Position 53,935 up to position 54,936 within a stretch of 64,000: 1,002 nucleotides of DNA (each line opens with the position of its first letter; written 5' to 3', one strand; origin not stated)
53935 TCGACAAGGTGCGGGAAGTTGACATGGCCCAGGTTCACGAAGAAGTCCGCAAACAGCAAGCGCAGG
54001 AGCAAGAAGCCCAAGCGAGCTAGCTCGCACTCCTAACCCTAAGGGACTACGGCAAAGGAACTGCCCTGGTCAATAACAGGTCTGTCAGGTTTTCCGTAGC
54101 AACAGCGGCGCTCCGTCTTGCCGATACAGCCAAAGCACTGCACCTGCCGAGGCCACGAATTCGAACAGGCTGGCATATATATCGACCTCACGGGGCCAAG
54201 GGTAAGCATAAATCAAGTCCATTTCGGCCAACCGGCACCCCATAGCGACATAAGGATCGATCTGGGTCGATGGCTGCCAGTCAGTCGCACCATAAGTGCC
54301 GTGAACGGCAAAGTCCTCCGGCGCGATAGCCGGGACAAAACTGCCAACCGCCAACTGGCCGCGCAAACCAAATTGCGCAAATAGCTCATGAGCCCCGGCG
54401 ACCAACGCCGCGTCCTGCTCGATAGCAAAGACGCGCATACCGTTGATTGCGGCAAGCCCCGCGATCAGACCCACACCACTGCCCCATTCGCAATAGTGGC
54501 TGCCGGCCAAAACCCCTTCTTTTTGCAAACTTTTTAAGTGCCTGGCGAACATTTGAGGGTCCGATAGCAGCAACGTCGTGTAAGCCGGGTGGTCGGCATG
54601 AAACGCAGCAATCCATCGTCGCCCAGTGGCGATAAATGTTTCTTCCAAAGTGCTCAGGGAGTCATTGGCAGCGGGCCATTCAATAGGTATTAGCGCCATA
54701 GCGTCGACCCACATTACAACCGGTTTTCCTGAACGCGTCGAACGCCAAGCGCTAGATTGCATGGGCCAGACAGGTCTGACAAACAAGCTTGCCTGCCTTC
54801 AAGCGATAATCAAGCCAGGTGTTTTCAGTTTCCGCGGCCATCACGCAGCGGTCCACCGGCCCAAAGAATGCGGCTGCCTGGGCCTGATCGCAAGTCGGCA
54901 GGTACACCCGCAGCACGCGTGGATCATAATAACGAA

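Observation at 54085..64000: Distal end of a T6SS locus with a small SAM-methyltransferase-like gene in the effector position after VgrG-DUF4123, and a TPR-methyltransferase and LysM protein inside the locus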

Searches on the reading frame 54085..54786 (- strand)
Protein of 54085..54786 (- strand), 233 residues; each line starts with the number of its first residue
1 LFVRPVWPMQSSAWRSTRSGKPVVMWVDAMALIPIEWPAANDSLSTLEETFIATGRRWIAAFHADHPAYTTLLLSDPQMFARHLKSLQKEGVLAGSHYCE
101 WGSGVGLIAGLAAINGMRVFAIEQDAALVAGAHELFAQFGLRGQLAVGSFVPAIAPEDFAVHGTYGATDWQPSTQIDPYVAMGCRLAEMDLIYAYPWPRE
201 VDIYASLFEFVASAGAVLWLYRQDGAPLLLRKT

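Call 4: search_protein_families(library=pfam, proteins=[window:54085-54786:-], max_evalue=0.1)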
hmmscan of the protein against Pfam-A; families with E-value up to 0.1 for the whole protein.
window:54085-54786:- (233 aa): 0 families

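Call 5: search_protein_families(library=ncbifam, proteins=[window:54085-54786:-], max_evalue=0.1)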
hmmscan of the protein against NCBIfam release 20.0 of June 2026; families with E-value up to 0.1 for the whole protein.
window:54085-54786:- (233 aa): 1 family
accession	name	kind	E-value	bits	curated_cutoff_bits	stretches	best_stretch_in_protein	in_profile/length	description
TIGR02021.1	BchM-ChlM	equivalog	0.0018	17.7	158.9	1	77-134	38-94/218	magnesium protoporphyrin IX methyltransferase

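Call 7: find_homologous_proteins(query=window:54085-54762:-, max_evalue=0.001)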
Query window:54085-54762:- (225 aa): 308 proteins with E <= 0.001 among 1806 candidates; the best 120 are listed.
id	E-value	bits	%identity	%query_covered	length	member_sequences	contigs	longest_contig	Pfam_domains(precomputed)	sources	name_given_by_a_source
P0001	8.4e-137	472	100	93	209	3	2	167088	-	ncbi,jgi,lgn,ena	-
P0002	1.1e-54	204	49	91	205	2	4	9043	-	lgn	-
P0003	2.7e-54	202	50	91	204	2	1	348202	-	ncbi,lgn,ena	-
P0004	9.4e-54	200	48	91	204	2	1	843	-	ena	-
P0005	4.5e-53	198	50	81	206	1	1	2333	-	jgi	-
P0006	2.6e-52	196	49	84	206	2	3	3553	-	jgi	jgi:hypothetical protein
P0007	3.5e-51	192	47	90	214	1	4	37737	-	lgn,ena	-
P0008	4.4e-51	192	47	89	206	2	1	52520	-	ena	-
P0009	9.1e-51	191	53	84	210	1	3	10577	-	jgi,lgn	jgi:hypothetical protein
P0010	1.5e-50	190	51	84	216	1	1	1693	-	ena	-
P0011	2.0e-49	186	49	86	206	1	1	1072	-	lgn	-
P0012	5.9e-49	185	47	85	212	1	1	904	-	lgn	-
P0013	6.2e-49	185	47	87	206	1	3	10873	-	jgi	jgi:hypothetical protein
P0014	1.4e-48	184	46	90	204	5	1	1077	-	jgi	-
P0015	5.1e-48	182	48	84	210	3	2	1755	-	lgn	-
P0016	1.1e-47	181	49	83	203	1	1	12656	-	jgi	-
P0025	7.4e-43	165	47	81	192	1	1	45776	-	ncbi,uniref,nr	ncbi:MAG: hypothetical protein VBE63_11465 [Lamprobacter sp.]|uniref:hypothetical protein n=1 Tax=La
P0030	8.0e-41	158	45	84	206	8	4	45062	-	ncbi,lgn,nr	ncbi:MAG: hypothetical protein MUC77_09045 [Chromatiaceae bacterium]|nr:hypothetical protein [Chroma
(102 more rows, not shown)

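Call 8: find_encoding_contigs(protein=P0001, flank=10000, max_places=4)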
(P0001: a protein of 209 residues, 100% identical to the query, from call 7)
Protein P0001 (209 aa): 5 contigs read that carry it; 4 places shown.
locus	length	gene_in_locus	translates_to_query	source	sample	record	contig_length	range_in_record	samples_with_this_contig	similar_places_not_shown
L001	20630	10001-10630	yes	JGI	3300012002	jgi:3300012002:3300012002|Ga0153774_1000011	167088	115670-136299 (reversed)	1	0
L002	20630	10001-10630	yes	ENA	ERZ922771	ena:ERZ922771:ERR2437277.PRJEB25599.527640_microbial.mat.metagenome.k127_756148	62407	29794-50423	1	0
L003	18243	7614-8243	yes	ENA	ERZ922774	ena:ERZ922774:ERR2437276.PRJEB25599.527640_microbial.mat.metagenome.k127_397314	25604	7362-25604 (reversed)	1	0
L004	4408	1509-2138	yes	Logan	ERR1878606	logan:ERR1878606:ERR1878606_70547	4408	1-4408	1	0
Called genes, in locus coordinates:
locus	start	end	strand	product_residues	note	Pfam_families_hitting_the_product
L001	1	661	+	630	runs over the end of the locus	PF05947:T6SS_TssF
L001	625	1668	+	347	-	PF06996:T6SS_TssG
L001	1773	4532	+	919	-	PF13401:AAA_22 (faint), PF00004:AAA, PF13191:AAA_16, PF23569:NBD_SMAX1 (weak), PF17871:AAA_lid_9, PF07724:AAA_2, PF07728:AAA_5 (weak), PF10431:ClpB_D2-small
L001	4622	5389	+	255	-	-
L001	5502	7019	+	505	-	PF13432:TPR_16, PF13424:TPR_12, PF13414:TPR_11, PF13432:TPR_16, PF14559:TPR_19, PF13432:TPR_16, PF00515:TPR_1, PF14559:TPR_19, +36 more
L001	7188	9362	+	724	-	PF05954:Phage_GPD, PF04717:Phage_base_V, PF22178:Gp5_trimer_C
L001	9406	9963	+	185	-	PF13503:DUF4123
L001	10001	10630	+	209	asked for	-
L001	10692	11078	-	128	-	PF00085:Thioredoxin, PF14595:Thioredoxin_9 (faint), PF13098:Thioredoxin_2, PF13905:Thioredoxin_8 (faint)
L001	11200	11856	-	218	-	PF02441:Flavoprotein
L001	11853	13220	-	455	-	PF01225:Mur_ligase, PF08245:Mur_ligase_M, PF02875:Mur_ligase_C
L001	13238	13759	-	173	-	-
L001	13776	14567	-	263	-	PF04333:MlaA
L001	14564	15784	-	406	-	PF00764:Arginosuc_synth, PF20979:Arginosuc_syn_C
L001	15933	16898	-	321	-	PF18393:MotY_N, PF00691:OmpA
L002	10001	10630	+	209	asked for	-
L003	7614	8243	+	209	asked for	-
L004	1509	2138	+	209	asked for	-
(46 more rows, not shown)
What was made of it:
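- Checked: Public gene calls give 209 aa (54085-54714; call 8).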

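Call 9: find_encoding_contigs(protein=P0003, flank=10000, max_places=3)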
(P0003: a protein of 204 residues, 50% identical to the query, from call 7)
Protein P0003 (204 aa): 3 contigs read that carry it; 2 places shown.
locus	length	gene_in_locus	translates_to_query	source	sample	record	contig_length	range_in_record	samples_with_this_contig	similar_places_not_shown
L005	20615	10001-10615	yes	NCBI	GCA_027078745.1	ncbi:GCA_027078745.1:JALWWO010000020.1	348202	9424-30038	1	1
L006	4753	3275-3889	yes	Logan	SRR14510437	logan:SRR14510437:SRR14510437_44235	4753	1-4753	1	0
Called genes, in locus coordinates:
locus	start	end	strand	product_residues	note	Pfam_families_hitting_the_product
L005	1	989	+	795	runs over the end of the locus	PF14522:Cytochrome_C7 (faint)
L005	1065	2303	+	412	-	PF13145:Rotamase_2, PF00639:Rotamase, PF13616:Rotamase_3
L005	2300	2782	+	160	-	PF00578:AhpC-TSA, PF08534:Redoxin, PF13905:Thioredoxin_8 (weak)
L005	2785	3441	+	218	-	PF14378:PAP2_3 (weak), PF01569:PAP2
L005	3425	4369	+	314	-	PF01882:DUF58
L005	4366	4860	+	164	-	PF14316:DUF4381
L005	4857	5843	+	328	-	PF00092:VWA, PF01882:DUF58 (weak), PF06707:DUF1194 (faint), PF13519:VWA_2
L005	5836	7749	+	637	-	PF13519:VWA_2, PF07719:TPR_2 (weak), PF13414:TPR_11 (weak)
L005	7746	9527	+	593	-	PF13584:BatD, PF25607:DUF7939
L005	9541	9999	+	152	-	-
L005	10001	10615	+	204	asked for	-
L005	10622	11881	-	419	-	PF01595:CNNM, PF00571:CBS (weak), PF03471:CorC_HlyC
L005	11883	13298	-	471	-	PF01595:CNNM, PF00571:CBS, PF03471:CorC_HlyC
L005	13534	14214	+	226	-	PF01865:PhoU_div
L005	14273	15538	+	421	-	PF01384:PHO4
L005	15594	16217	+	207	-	PF13671:AAA_33 (weak)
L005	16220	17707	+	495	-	PF00149:Metallophos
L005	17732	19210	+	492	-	PF02878:PGM_PMM_I, PF02879:PGM_PMM_II, PF02880:PGM_PMM_III, PF00408:PGM_PMM_IV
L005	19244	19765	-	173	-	-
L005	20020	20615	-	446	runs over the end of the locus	PF03721:UDPG_MGDP_dh_N, PF00984:UDPG_MGDP_dh, PF03720:UDPG_MGDP_dh_C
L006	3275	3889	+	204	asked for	-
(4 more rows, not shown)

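Call 10: find_encoding_contigs(protein=P0008, flank=8000, max_places=2)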
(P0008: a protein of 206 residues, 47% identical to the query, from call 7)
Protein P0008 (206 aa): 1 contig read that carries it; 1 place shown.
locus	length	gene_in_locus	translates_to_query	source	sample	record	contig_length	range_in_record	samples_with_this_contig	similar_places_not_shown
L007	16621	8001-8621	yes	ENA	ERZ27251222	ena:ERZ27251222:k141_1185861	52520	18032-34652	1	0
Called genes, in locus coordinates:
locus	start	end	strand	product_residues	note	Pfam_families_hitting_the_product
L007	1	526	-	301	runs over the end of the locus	PF04060:FeS, PF12838:Fer4_7 (weak), PF13187:Fer4_9 (weak), PF14697:Fer4_21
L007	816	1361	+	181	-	PF02566:OsmC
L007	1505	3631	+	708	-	PF00884:Sulfatase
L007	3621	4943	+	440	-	-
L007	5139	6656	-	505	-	PF05591:T6SS_VipA, PF05943:VipB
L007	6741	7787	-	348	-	-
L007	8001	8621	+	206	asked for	-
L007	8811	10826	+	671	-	PF03797:Autotransporter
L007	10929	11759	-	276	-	-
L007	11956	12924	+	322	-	PF08238:Sel1 (weak)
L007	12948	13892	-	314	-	PF00106:adh_short, PF01370:Epimerase (weak), PF08659:KR (weak), PF13460:NAD_binding_10 (weak), PF13561:adh_short_C2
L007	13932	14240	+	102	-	PF09723:Zn_ribbon_8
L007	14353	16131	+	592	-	PF01336:tRNA_anti-codon, PF00152:tRNA-synt_2, PF02938:GAD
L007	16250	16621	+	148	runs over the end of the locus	PF00293:NUDIX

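Call 11: find_encoding_contigs(protein=P0025, flank=8000, max_places=2)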
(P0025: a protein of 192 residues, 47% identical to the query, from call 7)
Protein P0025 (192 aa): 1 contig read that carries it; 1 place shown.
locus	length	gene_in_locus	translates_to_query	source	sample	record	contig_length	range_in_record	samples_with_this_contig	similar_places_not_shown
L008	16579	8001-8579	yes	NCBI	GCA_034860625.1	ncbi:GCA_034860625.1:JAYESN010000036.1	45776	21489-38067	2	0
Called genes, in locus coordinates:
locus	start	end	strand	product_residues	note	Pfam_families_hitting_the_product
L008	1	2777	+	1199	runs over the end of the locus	PF14331:IcmF-related_N, PF06761:IcmF-related, PF21070:IcmF_helical (faint), PF06744:IcmF_C (weak)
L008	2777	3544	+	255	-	PF09867:TagF_N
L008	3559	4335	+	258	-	PF00481:PP2C (faint), PF13672:PP2C_2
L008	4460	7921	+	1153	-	PF00069:Pkinase, PF07714:PK_Tyr_Ser-Thr, PF00515:TPR_1 (faint), PF13428:TPR_14 (faint), PF07719:TPR_2 (faint), PF14559:TPR_19 (faint), PF03781:FGE-sulfatase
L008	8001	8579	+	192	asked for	-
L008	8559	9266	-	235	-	PF00561:Abhydrolase_1 (weak)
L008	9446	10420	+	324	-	PF08238:Sel1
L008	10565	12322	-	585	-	PF03797:Autotransporter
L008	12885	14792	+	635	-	PF01558:POR, PF01855:POR_N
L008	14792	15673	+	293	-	PF02775:TPP_enzyme_C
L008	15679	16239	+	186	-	-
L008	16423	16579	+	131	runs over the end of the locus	PF03330:DPBB_1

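Call 12: find_encoding_contigs(protein=P0030, flank=8000, max_places=3)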
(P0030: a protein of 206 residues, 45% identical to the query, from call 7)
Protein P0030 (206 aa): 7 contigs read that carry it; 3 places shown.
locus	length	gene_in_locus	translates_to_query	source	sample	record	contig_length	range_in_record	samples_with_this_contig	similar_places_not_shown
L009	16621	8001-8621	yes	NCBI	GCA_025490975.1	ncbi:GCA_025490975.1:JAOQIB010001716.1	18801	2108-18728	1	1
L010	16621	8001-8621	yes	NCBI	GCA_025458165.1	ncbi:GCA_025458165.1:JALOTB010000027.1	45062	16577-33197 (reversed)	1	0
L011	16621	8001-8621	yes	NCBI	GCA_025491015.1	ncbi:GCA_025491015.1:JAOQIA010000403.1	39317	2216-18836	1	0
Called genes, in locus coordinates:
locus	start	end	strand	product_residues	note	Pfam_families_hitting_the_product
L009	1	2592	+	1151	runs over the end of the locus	PF00069:Pkinase, PF07714:PK_Tyr_Ser-Thr, PF13414:TPR_11 (faint), PF13428:TPR_14 (faint), PF14559:TPR_19 (faint), PF07719:TPR_2 (faint), PF13431:TPR_17 (faint), PF03781:FGE-sulfatase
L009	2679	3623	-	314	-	PF08238:Sel1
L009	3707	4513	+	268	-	PF01471:PG_binding_1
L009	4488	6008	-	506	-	PF05591:T6SS_VipA, PF05943:VipB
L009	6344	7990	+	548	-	PF16697:Yop-YscD_cpl, PF00498:FHA, PF01464:SLT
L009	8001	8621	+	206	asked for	-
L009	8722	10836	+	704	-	PF17804:TSP_NTD, PF00595:PDZ (weak), PF03572:Peptidase_S41, PF11818:DUF3340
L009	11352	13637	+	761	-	PF03797:Autotransporter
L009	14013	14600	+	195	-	-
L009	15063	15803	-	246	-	-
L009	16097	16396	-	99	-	-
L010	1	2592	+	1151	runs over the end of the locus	PF00069:Pkinase, PF07714:PK_Tyr_Ser-Thr, PF13414:TPR_11 (faint), PF13428:TPR_14 (faint), PF14559:TPR_19 (faint), PF07719:TPR_2 (faint), PF13431:TPR_17 (faint), PF03781:FGE-sulfatase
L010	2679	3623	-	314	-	PF08238:Sel1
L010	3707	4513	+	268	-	PF01471:PG_binding_1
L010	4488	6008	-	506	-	PF05591:T6SS_VipA, PF05943:VipB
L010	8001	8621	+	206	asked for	-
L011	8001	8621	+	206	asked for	-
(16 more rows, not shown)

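Call 13: find_encoding_contigs(protein=P0007, flank=8000, max_places=3)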
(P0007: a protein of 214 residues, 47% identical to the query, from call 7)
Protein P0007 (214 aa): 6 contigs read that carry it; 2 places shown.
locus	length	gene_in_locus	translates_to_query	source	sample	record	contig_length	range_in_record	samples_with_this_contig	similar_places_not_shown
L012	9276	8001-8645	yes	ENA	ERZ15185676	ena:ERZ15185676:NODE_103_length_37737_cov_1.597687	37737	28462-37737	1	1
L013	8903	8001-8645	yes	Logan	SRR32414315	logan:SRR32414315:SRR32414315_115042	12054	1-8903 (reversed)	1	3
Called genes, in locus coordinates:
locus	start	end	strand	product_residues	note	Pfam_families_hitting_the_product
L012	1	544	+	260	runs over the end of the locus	-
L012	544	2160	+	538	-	PF13432:TPR_16 (weak), PF14559:TPR_19 (weak), PF13432:TPR_16, PF13432:TPR_16, PF13489:Methyltransf_23, PF08241:Methyltransf_11, PF08242:Methyltransf_12, PF13649:Methyltransf_25, +24 more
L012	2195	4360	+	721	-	PF05954:Phage_GPD, PF04717:Phage_base_V, PF22178:Gp5_trimer_C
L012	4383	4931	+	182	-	PF13503:DUF4123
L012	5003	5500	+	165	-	PF05488:PAAR_motif (weak)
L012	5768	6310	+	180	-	PF12385:Peptidase_C70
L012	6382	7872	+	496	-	PF00498:FHA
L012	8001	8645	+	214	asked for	-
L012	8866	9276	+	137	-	?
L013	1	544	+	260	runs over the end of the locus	-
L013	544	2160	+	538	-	PF13432:TPR_16 (weak), PF14559:TPR_19 (weak), PF13432:TPR_16, PF13432:TPR_16, PF13489:Methyltransf_23, PF08241:Methyltransf_11, PF08242:Methyltransf_12, PF13649:Methyltransf_25, +24 more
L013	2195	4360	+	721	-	PF05954:Phage_GPD, PF04717:Phage_base_V, PF22178:Gp5_trimer_C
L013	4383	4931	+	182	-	PF13503:DUF4123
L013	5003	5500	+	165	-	PF05488:PAAR_motif (weak)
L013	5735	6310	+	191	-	PF12385:Peptidase_C70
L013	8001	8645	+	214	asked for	-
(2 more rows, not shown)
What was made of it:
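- L012 has exactly the window's flanking genes with PAAR-C70-FHA in between (call 13).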

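Call 18: search_solved_structures(query=A1, max_evalue=1, show_alignments=2)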
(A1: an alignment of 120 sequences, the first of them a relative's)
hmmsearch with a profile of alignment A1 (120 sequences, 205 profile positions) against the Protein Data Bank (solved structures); distinct sequences matched with E-value up to 1: 14.
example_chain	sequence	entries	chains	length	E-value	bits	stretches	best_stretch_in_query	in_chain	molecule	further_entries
1ufk_A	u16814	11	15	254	0.00029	23.9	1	47-121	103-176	TT0836 protein | Ribosomal protein L11 methyltransferase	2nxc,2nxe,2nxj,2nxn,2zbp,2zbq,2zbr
3cjt_A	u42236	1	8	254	0.00039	23.5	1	49-121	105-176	Ribosomal protein L11 methyltransferase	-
5bxy_A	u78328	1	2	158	0.00089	22.3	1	61-125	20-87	RNA methyltransferase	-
8z62_A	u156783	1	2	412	0.015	18.3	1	62-119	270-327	23S rRNA (uracil(747)-C(5))-methyltransferase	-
3oa3_A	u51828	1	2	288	0.034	17.1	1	136-194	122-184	aldolase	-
4qdj_A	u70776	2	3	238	0.088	15.8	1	48-110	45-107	Magnesium-protoporphyrin O-methyltransferase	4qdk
1ve3_A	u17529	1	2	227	0.09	15.8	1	53-119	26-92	hypothetical protein PH0226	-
6uak_A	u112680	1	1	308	0.1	15.6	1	73-126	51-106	SAM dependent methyltransferase LahSB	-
1vbf_A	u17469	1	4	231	0.2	14.7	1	48-109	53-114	231aa long hypothetical protein-L-isoaspartate O-methyltransferase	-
1wzn_A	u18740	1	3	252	0.27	14.2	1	74-131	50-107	SAM-dependent methyltransferase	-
8qby_t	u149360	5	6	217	0.49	13.4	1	14-120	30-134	Protein-L-isoaspartate O-methyltransferase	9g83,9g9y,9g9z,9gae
9bxh_A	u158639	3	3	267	0.61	13.1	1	89-162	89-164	5-selenohistidine N-methyltransferase OvsM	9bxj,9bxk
3bzb_A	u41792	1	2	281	0.81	12.7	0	38-89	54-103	Uncharacterized protein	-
8gdu_A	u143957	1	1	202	0.87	12.6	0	55-121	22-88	Methyltransferase domain-containing protein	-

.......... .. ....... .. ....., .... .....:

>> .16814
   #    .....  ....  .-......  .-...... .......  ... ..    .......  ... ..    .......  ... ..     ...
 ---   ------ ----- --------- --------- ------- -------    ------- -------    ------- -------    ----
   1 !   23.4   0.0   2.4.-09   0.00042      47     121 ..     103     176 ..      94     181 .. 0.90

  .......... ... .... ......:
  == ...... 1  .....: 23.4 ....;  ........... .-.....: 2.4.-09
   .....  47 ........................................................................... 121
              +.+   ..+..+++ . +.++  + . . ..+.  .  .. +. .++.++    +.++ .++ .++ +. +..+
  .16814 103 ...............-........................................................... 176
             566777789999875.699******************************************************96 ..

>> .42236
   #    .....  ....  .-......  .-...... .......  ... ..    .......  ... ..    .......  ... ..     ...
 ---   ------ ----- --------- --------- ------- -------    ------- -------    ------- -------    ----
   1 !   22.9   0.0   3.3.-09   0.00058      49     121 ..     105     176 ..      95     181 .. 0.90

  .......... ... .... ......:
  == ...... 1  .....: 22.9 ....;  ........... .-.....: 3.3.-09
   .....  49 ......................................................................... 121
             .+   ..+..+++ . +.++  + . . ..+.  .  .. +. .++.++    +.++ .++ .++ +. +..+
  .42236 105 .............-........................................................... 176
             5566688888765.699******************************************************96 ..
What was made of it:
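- A family profile hits PrmA across motifs I-II at E 3e-4 (call 18).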
